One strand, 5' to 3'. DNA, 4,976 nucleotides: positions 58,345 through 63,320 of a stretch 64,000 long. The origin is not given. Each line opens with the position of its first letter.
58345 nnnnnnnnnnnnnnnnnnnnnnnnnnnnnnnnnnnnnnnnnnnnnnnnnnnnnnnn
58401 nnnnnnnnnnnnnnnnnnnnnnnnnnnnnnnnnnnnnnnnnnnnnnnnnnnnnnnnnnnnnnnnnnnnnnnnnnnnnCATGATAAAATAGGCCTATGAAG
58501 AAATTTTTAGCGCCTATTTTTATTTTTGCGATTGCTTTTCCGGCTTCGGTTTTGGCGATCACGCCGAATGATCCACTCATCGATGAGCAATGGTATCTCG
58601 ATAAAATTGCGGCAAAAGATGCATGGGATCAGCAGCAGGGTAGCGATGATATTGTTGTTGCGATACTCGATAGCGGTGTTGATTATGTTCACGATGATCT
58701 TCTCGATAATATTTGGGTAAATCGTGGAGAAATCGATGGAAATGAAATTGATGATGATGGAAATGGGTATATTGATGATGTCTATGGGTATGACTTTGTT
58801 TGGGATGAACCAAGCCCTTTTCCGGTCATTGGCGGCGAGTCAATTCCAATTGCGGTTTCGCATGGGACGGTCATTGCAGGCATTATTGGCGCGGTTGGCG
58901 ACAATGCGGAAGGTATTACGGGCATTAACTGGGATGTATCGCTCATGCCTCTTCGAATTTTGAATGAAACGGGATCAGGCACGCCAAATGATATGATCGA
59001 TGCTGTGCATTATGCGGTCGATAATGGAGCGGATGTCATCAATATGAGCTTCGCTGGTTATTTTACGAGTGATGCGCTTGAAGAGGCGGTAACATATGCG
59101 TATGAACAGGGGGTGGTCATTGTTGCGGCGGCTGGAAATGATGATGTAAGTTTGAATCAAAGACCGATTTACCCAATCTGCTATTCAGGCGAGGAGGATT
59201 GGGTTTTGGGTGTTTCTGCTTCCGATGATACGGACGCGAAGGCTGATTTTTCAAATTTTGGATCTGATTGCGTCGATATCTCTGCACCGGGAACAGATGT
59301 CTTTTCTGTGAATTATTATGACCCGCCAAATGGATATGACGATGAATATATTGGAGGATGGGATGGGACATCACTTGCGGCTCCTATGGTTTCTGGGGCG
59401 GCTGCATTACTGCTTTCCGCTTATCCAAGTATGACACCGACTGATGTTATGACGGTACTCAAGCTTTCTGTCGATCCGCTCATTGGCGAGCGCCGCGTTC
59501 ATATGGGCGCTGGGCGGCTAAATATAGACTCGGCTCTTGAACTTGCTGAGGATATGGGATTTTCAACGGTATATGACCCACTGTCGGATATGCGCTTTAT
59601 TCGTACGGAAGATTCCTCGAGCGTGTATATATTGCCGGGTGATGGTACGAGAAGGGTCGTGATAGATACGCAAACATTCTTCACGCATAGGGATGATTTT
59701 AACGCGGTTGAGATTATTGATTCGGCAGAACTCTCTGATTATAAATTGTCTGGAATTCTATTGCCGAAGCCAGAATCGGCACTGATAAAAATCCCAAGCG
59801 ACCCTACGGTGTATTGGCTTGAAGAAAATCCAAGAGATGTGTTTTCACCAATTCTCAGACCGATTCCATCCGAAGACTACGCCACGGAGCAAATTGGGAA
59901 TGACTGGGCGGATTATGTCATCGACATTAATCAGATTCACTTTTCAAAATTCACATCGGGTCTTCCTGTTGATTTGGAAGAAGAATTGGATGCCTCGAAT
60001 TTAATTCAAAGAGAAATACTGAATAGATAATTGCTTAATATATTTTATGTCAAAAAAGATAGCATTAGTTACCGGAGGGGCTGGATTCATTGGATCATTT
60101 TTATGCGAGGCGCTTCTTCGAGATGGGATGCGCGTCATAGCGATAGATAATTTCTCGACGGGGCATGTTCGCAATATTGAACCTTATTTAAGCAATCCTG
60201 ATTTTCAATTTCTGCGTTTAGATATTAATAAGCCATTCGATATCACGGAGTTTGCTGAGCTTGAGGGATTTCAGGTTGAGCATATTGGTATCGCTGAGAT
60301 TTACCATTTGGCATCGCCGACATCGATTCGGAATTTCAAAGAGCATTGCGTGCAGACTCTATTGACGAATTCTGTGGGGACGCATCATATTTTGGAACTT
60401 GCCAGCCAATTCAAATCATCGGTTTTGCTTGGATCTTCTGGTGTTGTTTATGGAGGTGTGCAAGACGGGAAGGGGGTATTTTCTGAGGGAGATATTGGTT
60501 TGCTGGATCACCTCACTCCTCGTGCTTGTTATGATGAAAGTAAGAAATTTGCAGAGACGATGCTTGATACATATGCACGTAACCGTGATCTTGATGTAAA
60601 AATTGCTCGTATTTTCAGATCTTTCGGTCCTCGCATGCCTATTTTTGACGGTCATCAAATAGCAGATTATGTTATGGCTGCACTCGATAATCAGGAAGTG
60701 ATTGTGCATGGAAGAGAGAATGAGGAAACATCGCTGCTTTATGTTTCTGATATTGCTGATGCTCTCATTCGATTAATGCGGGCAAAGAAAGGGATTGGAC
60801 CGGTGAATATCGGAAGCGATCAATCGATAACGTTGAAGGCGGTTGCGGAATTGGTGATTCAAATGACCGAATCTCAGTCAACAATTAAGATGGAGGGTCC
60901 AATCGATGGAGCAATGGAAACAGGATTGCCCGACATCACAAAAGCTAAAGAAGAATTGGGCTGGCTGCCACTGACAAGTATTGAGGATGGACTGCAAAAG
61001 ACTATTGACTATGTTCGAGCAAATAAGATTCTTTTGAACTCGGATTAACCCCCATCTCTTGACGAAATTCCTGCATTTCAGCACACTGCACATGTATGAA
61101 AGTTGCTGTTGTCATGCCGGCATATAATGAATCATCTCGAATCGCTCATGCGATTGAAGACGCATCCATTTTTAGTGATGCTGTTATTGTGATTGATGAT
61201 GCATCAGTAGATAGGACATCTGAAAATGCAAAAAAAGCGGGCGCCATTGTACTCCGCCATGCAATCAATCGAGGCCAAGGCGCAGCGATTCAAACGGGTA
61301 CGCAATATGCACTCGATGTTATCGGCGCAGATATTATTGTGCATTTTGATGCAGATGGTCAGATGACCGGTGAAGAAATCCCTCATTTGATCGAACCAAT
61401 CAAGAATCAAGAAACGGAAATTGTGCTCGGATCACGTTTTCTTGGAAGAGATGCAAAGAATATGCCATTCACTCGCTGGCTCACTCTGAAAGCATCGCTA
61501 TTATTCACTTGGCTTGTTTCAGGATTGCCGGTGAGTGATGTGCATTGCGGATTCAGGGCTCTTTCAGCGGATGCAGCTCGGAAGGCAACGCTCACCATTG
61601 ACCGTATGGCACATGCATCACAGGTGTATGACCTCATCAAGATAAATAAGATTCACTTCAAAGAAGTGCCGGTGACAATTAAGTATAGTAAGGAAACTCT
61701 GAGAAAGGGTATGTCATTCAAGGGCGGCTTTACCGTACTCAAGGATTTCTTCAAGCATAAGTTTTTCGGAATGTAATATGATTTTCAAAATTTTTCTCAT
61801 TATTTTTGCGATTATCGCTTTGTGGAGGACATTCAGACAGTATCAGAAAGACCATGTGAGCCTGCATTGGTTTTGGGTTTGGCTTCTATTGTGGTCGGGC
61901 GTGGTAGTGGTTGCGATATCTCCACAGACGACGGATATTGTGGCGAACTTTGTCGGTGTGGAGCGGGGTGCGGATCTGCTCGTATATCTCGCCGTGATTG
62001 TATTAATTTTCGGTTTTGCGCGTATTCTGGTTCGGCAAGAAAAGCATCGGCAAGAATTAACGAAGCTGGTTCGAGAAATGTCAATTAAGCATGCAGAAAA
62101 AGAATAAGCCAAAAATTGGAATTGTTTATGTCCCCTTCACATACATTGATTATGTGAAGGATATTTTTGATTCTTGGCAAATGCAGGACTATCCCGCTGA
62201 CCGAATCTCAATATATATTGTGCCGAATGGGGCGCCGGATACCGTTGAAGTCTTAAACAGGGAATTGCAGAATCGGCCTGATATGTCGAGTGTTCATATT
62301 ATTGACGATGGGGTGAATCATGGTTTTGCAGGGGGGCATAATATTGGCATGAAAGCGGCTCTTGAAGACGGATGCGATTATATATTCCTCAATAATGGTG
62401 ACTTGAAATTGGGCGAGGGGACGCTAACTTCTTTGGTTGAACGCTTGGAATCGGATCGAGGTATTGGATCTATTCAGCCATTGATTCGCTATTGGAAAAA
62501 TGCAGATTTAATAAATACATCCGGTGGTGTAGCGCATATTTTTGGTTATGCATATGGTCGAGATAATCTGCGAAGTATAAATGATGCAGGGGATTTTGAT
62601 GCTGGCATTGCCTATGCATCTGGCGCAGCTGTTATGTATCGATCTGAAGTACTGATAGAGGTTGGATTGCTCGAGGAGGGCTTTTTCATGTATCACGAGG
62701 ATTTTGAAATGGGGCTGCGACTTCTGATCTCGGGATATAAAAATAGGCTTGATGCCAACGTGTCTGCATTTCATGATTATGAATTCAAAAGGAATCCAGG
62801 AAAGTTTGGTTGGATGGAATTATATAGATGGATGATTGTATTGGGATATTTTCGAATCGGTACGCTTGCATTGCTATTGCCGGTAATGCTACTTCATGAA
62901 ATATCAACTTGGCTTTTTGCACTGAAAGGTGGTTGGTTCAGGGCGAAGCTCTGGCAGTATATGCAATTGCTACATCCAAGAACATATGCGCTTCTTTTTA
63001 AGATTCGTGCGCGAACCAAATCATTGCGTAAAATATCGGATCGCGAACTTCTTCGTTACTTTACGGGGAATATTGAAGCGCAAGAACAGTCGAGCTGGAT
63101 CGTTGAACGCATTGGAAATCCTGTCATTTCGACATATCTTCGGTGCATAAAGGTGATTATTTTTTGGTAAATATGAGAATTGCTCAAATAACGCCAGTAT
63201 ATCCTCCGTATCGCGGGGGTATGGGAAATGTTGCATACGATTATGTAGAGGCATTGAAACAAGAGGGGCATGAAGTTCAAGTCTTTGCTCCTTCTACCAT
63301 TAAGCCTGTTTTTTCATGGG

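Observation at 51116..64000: Envelope locus: ECF sigma/anti-sigma, giant acidic surface protein with structured leader, subtilase sharing a ~110-aa domain, and glycosylation genes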

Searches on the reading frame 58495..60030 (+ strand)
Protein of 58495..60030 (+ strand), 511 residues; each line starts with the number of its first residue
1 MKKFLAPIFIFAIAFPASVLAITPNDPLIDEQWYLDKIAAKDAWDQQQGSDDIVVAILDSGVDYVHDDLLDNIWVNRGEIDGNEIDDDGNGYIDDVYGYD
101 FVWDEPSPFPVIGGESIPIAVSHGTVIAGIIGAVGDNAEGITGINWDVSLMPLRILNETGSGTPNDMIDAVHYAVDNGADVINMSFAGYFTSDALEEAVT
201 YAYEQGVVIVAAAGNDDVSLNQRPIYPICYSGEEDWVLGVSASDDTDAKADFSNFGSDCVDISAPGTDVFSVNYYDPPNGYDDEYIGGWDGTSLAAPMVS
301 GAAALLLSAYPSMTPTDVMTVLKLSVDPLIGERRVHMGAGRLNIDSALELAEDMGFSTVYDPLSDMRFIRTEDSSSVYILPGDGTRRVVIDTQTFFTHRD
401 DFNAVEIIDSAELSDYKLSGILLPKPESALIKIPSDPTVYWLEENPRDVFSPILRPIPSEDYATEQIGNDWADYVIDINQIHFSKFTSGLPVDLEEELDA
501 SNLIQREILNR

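Call 3: search_protein_families(library=pfam, proteins=[window:58495-60030:+], max_evalue=0.01)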
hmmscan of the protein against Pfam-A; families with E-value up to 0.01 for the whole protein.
window:58495-60030:+ (511 aa): 1 family
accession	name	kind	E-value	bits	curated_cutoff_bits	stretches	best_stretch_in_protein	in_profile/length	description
PF00082.27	Peptidase_S8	-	1.3e-47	162.9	21.8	1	51-326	2-273/288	Subtilase family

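Call 83: search_protein_families(library=ncbifam, proteins=[window:58495-60030:+], max_evalue=0.001)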
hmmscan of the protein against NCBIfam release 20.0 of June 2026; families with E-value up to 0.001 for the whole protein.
window:58495-60030:+ (511 aa): 6 families
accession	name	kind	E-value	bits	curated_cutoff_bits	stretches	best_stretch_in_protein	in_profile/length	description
TIGR03921.1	T7SS_mycosin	equivalog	1.5e-52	178.9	278.75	1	121-351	50-288/353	type VII secretion-associated serine protease mycosin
NF033595.1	denti_PrtP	equivalog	5.9e-25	87.9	300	2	182-349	342-503/606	dentilisin complex serine proteinase subunit PrtP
TIGR03895.1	protease_PatA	subfamily_domain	4.4e-18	65.4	421.05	1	123-353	1-230/606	PatA/PatG family cyanobactin maturation protease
NF049966.1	QH_SP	equivalog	4.1e-16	59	165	1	118-323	37-208/219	subtilisin-like serine protease QhpE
NF040553.1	SGO_0316_fam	subfamily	2.3e-07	28.9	1400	1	43-218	278-466/1486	SGO_0316/SGO_0317 family LPXTG-anchored serine peptidase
NF051851.1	AtpSerPepEprS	equivalog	0.00026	19.1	1700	1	171-323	192-334/988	autotransporter serine peptidase EprS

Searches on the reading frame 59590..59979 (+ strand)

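Call 88: search_protein_families(library=pfam, proteins=[window:59590-59979:+], max_evalue=10)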
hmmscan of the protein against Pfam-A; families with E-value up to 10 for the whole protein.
window:59590-59979:+ (130 aa): 0 families

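Call 89: search_protein_families(library=phrogs, proteins=[window:59590-59979:+], max_evalue=1)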
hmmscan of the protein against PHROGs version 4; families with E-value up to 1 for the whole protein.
window:59590-59979:+ (130 aa): 1 family
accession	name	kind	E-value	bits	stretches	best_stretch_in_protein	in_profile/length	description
phrog_1619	-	unknown function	0.28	12.4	1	9-31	6-28/72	-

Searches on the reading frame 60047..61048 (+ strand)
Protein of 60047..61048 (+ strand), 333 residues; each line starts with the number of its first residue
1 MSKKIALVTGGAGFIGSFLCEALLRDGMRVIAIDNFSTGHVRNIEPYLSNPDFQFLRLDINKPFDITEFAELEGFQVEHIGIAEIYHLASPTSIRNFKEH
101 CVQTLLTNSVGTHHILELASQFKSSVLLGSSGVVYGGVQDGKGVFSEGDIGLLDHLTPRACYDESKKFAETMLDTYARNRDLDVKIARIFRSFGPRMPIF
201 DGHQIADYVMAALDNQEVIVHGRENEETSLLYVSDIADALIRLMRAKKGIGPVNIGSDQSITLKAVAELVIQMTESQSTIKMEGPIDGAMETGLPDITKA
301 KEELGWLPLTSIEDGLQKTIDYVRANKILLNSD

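Call 3: search_protein_families(library=pfam, proteins=[window:60047-61048:+], max_evalue=0.01)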
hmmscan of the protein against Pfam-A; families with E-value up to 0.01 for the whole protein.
window:60047-61048:+ (333 aa): 7 families
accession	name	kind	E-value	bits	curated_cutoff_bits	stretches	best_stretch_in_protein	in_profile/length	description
PF16363.11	GDP_Man_Dehyd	-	1e-39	137.4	27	1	7-319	1-332/332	GDP-mannose 4,6 dehydratase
PF01370.27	Epimerase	-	7.7e-36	124.1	20.9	1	6-256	1-240/240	NAD dependent epimerase/dehydratase family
PF07993.18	NAD_binding_4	-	4.5e-11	42.8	20.1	1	85-189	92-204/258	Male sterility protein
PF01073.25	3Beta_HSD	-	2.3e-09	37.2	22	1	7-241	1-226/280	3-beta hydroxysteroid dehydrogenase/isomerase family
PF02719.21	Polysacc_synt_2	-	1.3e-05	25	20.2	1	7-123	2-119/293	Polysaccharide biosynthesis protein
PF04321.23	RmlD_sub_bind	-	0.0001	21.9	27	1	7-192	4-154/287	RmlD substrate binding domain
PF00106.31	adh_short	-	0.00032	20.7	26.6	1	4-69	1-67/195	short chain dehydrogenase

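Call 83: search_protein_families(library=ncbifam, proteins=[window:60047-61048:+], max_evalue=0.001)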
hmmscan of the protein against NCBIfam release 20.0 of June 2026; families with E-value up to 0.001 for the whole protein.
window:60047-61048:+ (333 aa): 31 families (the best 25 are shown)
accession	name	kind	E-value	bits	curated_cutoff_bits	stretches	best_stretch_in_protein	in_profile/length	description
TIGR01181.1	dTDP_gluc_dehyt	equivalog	4.7e-30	104.8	365.1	1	7-327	3-315/321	dTDP-glucose 4,6-dehydratase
TIGR04180.1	EDH_00030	hypoth_equivalog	3e-22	79.1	475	1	7-302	2-288/297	NAD-dependent 4,6-dehydratase LegB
TIGR01179.1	galE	equivalog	5.9e-22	77.9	262.3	1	7-324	3-326/332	UDP-glucose 4-epimerase GalE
TIGR02197.1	heptose_epim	equivalog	5e-16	58.8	274.6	1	7-316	2-306/316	ADP-glyceromanno-heptose 6-epimerase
NF007582.0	PRK10217.1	equivalog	1.1e-15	57.5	698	1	6-328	4-336/355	dTDP-glucose 4,6-dehydratase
NF007490.0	PRK10084.1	subfamily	2.4e-14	53.1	649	1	7-327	4-338/361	dTDP-glucose 4,6-dehydratase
NF047922.1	GDPFucSynFcl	equivalog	7.2e-12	45.4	500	1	214-322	193-300/308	GDP-L-fucose synthase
NF011728.1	PRK15181.1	equivalog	1.2e-11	44.3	760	1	3-323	15-337/348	Vi polysaccharide biosynthesis UDP-N-acetylglucosaminuronic acid C-4 epimerase TviC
NF008872.0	PRK11908.1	equivalog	4.3e-11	42.4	294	1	6-326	4-338/349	bifunctional UDP-4-keto-pentose/UDP-xylose synthase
NF005998.1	PRK08125.1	equivalog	4.3e-10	38.6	777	1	6-322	318-648/649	bifunctional UDP-4-amino-4-deoxy-L-arabinose formyltransferase/UDP-glucuronic acid oxidase ArnA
TIGR02622.1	CDP_4_6_dhtase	equivalog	5.3e-10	39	278.45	1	3-176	4-168/352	CDP-glucose 4,6-dehydratase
NF007956.0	PRK10675.1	subfamily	3.1e-09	36.4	394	1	6-195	3-183/338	UDP-glucose 4-epimerase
TIGR03466.1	HpnA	hypoth_equivalog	1e-08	34.4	367.65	1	6-186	3-164/327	hopanoid-associated sugar epimerase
NF047837.1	UDPAcbARedWbcJ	equivalog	6.1e-08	31.9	500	1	161-283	102-224/372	UDP-2-acetamido-2,6-beta-L-arabino-hexul-4-ose reductase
NF043036.1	ErythonDh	equivalog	6.6e-08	32.1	325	1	7-189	4-176/321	D-erythronate dehydrogenase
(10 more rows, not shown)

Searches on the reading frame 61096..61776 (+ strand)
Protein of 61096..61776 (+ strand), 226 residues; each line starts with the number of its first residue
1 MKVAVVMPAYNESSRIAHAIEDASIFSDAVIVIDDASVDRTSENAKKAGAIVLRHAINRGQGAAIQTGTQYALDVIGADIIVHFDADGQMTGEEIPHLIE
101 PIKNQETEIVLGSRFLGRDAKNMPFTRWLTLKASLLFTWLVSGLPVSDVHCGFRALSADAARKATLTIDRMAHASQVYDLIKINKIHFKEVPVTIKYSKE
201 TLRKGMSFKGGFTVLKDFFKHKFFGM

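Call 3: search_protein_families(library=pfam, proteins=[window:61096-61776:+], max_evalue=0.01)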
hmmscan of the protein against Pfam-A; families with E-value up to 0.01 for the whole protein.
window:61096-61776:+ (226 aa): 1 family
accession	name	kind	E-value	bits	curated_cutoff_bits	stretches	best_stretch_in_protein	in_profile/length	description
PF00535.33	Glycos_transf_2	-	4.3e-21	76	23.3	1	5-160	2-163/168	Glycosyl transferase family 2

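Call 83: search_protein_families(library=ncbifam, proteins=[window:61096-61776:+], max_evalue=0.001)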
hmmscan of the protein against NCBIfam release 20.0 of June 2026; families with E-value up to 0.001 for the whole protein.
window:61096-61776:+ (226 aa): 12 families
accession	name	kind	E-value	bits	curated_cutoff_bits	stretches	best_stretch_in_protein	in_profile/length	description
NF058614.1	PPMAGASynPpgS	equivalog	1.7e-46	158.5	370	1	3-219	2-220/226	polyprenyl-phospho-N-acetylgalactosaminyl synthase PpgS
TIGR04182.1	glyco_TIGR04182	equivalog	1.7e-22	80.1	325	1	2-220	1-216/293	S-layer glycoprotein N-glycosyltransferase AglJ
NF041391.1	DPhHxTase_Halo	equivalog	3.9e-14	52.1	375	1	7-167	1-156/213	dolichyl-phosphate hexose transferase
NF010496.0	PRK13915.1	equivalog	2.2e-10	40.1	262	1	2-107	32-148/307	glucosyl-3-phosphoglycerate synthase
NF007986.1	PRK10714.1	equivalog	3.9e-08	32.7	529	1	2-116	7-127/316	undecaprenyl-phosphate 4-deoxy-4-formamido-L-arabinose transferase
NF041865.1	EpsU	equivalog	6.2e-08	32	700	1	2-95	40-140/394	exopolysaccharide biosynthesis GT2 family glycosyltransferase EpsU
TIGR04283.1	glyco_like_mftF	equivalog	1.9e-07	30.9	182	1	4-102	2-97/221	TIGR04283 family arsenosugar biosynthesis glycosyltransferase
NF041875.1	EPS_EpsD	equivalog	2.1e-07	30.6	370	1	3-129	1-132/325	exopolysaccharide biosynthesis glycosyltransferase EpsD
TIGR03937.1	PgaC_IcaA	equivalog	2.5e-07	30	422.3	1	2-105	46-153/407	poly-beta-1,6-N-acetyl-D-glucosamine synthase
TIGR03965.1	mycofact_glyco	equivalog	2.8e-06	26.5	280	1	2-90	75-167/467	mycofactocin biosynthesis glycosyltransferase MftF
NF047683.1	TeichurnBiosyTuaG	equivalog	0.00016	21.4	400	1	2-106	7-115/252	teichuronic acid biosynthesis protein TuaG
NF047588.1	GlcsyltransPgfSStrep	equivalog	0.00031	20.1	500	1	1-162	1-165/308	glycosyltransferase PgfS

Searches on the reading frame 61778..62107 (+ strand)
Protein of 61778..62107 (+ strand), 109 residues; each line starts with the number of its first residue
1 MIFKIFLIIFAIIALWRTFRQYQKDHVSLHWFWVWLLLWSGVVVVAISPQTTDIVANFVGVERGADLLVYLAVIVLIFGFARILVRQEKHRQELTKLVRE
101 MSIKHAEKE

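Call 3: search_protein_families(library=pfam, proteins=[window:61778-62107:+], max_evalue=0.01)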
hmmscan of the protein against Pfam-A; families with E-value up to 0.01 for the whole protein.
window:61778-62107:+ (109 aa): 2 families
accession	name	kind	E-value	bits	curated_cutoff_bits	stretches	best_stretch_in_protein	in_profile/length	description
PF10066.14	DUF2304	-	4.5e-25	88.4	25.5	1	3-107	2-106/106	Uncharacterized conserved protein (DUF2304)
PF10864.13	DUF2663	-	0.0054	17.5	25.2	1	9-101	2-92/127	Protein of unknown function (DUF2663)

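Call 83: search_protein_families(library=ncbifam, proteins=[window:61778-62107:+], max_evalue=0.001)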
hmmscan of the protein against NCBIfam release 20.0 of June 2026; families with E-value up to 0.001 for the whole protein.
window:61778-62107:+ (109 aa): 0 families

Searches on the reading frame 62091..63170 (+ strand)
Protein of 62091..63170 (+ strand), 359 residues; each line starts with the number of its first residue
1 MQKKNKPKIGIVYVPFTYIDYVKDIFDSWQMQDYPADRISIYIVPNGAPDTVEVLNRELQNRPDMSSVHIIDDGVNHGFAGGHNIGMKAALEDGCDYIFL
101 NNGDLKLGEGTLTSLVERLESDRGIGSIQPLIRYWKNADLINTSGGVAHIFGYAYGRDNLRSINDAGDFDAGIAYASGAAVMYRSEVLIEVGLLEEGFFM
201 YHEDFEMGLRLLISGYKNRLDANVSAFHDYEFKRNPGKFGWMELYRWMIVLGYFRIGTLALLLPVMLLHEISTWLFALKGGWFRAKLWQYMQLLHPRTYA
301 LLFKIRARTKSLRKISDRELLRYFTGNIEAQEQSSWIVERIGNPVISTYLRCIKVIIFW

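Call 3: search_protein_families(library=pfam, proteins=[window:62091-63170:+], max_evalue=0.01)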
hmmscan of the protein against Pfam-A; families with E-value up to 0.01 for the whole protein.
window:62091-63170:+ (359 aa): 3 families
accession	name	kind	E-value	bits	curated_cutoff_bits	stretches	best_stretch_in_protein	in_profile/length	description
PF00535.33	Glycos_transf_2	-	7.9e-08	32.8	23.3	1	20-144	11-128/168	Glycosyl transferase family 2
PF13632.12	Glyco_trans_2_3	-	0.00018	21.8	27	1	107-276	11-172/198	Glycosyl transferase family group 2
PF13641.12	Glyco_tranf_2_3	-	0.0019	18.7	27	1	21-216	15-199/230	Glycosyltransferase like family 2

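Call 83: search_protein_families(library=ncbifam, proteins=[window:62091-63170:+], max_evalue=0.001)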
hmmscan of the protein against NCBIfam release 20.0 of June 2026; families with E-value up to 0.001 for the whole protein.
window:62091-63170:+ (359 aa): 2 families
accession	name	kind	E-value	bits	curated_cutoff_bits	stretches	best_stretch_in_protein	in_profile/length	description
TIGR01556.1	rhamnosyltran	subfamily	6.5e-10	38.7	200.55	1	61-219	40-191/281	rhamnosyltransferase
NF050113.1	gal_furan_GlfT1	equivalog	9.5e-06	25.1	330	1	29-217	21-195/290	galactofuranosyltransferase GlfT1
